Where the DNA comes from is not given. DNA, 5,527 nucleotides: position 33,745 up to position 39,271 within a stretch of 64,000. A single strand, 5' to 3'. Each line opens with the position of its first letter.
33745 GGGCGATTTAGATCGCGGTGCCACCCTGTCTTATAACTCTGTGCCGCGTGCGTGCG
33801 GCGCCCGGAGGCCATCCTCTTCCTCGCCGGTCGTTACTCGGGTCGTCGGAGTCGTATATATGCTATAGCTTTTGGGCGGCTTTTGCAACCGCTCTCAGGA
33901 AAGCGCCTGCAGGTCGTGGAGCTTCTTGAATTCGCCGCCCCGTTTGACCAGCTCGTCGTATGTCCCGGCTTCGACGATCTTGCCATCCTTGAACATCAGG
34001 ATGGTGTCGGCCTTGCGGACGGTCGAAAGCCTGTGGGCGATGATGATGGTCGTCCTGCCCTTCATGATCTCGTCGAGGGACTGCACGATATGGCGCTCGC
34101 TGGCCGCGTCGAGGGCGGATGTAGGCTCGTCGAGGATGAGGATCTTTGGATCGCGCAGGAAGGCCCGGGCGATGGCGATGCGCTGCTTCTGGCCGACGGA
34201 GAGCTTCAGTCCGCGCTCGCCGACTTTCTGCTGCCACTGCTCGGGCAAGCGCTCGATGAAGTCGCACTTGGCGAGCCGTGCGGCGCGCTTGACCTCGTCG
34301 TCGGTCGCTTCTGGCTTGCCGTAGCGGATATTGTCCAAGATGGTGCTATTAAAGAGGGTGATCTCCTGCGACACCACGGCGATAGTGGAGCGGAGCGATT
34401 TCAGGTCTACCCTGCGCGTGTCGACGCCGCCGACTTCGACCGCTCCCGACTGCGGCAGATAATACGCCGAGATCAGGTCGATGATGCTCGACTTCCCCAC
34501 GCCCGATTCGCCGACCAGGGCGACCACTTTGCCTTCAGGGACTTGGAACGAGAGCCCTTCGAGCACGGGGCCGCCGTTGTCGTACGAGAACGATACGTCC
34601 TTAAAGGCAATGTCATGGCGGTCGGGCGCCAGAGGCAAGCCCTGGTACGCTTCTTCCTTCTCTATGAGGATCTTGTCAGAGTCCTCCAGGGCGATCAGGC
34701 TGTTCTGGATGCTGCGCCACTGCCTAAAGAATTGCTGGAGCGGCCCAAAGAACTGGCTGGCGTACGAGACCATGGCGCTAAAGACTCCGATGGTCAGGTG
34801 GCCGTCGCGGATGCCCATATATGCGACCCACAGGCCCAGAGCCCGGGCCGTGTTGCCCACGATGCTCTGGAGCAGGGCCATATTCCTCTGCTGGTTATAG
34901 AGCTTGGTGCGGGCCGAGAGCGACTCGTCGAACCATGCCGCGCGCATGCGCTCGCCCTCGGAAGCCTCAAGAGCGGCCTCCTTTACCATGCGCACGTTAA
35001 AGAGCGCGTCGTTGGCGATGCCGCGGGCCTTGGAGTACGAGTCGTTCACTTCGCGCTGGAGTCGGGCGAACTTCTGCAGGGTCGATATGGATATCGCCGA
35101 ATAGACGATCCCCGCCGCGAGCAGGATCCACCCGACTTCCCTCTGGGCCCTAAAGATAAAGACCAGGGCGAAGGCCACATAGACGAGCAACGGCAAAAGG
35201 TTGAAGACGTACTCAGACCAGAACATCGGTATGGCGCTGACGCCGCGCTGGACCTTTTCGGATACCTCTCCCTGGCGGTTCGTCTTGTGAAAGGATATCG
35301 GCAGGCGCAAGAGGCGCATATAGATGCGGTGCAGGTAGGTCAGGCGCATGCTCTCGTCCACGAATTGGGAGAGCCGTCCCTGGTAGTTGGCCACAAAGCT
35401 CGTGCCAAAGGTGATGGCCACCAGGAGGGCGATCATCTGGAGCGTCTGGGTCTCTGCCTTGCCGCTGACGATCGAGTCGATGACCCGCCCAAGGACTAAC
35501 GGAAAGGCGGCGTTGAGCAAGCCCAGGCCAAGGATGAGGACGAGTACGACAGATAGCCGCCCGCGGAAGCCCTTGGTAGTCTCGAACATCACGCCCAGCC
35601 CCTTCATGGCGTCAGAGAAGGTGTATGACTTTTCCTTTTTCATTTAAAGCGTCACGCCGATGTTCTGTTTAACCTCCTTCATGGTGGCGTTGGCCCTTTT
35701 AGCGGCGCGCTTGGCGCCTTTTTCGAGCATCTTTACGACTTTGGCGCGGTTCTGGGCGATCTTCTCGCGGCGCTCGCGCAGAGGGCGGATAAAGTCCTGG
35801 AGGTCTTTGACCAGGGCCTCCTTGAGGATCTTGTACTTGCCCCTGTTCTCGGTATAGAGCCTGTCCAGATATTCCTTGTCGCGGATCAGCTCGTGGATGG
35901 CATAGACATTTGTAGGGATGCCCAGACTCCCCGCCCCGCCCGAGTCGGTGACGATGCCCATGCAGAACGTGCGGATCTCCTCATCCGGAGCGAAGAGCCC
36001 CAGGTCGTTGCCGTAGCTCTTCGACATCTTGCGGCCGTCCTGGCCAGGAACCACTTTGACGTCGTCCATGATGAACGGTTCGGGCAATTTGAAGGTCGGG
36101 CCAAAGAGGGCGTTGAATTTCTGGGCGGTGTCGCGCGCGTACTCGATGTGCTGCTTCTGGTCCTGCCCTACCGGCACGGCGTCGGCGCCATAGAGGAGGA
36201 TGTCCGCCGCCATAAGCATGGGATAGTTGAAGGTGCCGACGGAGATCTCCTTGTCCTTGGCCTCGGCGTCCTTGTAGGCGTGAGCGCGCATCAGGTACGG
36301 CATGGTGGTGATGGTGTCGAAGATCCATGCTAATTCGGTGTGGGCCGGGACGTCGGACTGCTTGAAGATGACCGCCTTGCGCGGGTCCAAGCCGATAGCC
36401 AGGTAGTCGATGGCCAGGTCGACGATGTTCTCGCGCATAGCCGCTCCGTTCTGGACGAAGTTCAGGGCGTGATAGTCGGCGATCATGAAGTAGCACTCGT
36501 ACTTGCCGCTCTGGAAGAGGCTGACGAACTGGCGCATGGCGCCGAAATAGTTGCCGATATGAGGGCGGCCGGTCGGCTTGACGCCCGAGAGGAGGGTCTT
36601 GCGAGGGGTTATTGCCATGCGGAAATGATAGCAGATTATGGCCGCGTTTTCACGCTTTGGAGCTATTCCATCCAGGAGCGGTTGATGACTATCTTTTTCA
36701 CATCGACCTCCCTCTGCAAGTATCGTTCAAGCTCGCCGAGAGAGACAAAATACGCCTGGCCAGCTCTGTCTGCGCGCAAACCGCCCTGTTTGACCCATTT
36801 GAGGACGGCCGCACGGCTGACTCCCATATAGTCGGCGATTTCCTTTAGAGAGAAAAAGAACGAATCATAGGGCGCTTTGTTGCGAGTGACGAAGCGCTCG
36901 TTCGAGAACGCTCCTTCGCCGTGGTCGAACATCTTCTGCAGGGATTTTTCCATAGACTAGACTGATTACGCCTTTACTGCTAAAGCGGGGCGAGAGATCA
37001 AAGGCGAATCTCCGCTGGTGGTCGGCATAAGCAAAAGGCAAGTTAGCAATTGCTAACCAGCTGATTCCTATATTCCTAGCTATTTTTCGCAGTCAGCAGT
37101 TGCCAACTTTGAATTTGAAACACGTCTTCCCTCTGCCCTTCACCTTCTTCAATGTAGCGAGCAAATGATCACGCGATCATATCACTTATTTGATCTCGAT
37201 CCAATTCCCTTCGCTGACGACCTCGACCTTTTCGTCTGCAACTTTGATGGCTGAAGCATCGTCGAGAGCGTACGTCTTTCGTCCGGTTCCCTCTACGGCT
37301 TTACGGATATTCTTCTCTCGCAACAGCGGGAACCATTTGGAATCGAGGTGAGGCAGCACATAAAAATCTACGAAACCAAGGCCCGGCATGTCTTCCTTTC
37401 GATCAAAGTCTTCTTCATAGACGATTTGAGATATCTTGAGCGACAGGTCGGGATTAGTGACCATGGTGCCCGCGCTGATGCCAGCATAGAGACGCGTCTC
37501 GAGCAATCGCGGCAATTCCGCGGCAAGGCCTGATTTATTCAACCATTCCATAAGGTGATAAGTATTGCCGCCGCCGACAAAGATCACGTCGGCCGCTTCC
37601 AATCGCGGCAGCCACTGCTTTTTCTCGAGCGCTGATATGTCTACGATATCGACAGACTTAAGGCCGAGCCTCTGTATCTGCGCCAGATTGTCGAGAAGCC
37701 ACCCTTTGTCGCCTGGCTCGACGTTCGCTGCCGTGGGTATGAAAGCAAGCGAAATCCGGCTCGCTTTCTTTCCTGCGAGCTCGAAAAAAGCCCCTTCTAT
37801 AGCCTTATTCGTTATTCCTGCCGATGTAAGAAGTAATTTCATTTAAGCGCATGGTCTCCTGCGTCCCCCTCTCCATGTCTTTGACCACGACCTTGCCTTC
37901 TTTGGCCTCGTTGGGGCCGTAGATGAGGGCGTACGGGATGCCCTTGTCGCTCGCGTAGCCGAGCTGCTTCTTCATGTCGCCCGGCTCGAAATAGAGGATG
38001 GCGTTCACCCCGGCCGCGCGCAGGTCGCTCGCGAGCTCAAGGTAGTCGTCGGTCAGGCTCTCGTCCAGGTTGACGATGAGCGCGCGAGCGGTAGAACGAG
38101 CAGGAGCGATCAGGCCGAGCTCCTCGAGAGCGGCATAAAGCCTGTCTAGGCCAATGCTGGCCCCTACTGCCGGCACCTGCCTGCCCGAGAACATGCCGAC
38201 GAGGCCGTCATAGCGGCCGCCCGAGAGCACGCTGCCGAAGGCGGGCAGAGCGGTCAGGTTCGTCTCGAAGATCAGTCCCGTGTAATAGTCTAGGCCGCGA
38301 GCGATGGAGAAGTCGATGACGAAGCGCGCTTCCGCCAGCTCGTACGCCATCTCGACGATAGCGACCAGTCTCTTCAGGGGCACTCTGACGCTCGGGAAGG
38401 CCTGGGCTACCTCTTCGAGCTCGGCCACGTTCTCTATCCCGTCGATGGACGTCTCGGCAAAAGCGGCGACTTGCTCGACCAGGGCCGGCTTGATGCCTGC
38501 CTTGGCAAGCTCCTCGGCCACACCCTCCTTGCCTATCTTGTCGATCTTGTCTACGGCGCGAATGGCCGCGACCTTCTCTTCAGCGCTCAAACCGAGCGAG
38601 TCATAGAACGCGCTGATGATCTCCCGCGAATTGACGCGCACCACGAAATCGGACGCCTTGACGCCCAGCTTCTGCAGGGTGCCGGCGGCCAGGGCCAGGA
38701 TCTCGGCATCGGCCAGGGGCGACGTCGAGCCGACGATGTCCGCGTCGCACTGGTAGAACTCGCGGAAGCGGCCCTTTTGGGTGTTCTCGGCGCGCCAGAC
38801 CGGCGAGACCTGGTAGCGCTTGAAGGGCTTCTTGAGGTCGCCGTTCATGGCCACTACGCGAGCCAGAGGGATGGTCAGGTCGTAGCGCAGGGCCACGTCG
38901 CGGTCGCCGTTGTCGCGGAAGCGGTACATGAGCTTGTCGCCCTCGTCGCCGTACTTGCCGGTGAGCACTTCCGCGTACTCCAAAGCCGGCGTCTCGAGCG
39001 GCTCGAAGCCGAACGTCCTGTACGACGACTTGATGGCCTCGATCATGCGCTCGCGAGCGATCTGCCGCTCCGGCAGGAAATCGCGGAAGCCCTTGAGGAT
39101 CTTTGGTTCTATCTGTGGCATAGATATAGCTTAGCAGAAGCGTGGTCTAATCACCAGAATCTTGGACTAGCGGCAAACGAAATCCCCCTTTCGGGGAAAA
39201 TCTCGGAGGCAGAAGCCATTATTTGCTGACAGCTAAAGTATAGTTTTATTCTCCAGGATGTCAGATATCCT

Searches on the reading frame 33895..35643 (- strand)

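Call 72: search_protein_families(library=pfam, proteins=[window:33895-35643:-], max_evalue=0.001)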
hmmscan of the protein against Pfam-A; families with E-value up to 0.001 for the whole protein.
window:33895-35643:- (582 aa): 6 families
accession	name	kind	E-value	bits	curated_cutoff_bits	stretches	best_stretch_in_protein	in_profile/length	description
PF00005.33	ABC_tran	-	1.7e-32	113.3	25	1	361-509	1-137/137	ABC transporter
PF00664.28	ABC_membrane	-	1.3e-29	104.2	28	1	32-302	3-274/274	ABC transporter transmembrane region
PF13304.12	AAA_21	-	3.4e-08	34.3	27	1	481-535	238-295/304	AAA domain, putative AbiEii toxin, Type IV TA system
PF02463.25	SMC_N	-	1.8e-06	28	40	1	372-549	25-209/220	RecF/RecN/SMC N terminal domain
PF13555.12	AAA_29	-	0.00052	20.1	27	0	369-399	20-50/61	P-loop containing region of AAA domain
PF03193.22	RsgA_GTPase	-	0.00061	20.1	30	0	367-392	103-127/174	RsgA GTPase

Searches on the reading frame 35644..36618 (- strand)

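Call 72: search_protein_families(library=pfam, proteins=[window:35644-36618:-], max_evalue=0.001)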
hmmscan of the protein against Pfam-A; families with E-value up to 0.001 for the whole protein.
window:35644-36618:- (324 aa): 1 family
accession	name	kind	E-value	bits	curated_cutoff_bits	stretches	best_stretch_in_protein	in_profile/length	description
PF00579.31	tRNA-synt_1b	-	1.5e-57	195.6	21.1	1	8-228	7-230/292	tRNA synthetases class I (W and Y)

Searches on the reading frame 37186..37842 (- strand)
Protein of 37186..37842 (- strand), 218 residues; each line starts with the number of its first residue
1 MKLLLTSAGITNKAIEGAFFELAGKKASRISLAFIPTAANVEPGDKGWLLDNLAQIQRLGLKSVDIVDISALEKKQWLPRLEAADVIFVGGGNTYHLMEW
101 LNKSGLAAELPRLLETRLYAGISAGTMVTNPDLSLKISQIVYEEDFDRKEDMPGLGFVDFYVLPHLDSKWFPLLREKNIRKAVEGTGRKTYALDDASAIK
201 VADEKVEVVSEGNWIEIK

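Call 72: search_protein_families(library=pfam, proteins=[window:37186-37842:-], max_evalue=0.001)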
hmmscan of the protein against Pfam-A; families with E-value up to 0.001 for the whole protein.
window:37186-37842:- (218 aa): 1 family
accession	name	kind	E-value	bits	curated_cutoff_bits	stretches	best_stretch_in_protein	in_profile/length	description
PF03575.23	Peptidase_S51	-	7.4e-29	101.3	23.9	1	3-208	1-205/206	Peptidase family S51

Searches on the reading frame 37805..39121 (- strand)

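Call 72: search_protein_families(library=pfam, proteins=[window:37805-39121:-], max_evalue=0.001)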
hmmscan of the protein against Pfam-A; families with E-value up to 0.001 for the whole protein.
window:37805-39121:- (438 aa): 4 families
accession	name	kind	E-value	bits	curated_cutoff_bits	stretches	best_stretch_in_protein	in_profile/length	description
PF13393.11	tRNA-synt_His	-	4.8e-50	171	25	1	11-328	1-308/308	Histidyl-tRNA synthetase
PF03129.25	HGTP_anticodon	-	3e-16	59.8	21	1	348-433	3-91/94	Anticodon binding domain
PF00587.30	tRNA-synt_2b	-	1.1e-06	29.2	29.3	1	66-174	1-113/179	tRNA synthetase class II core domain (G, H, P, S and T)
PF00152.25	tRNA-synt_2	-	7.4e-05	22.4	25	0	21-129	23-121/308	tRNA synthetases class II (D, K and N)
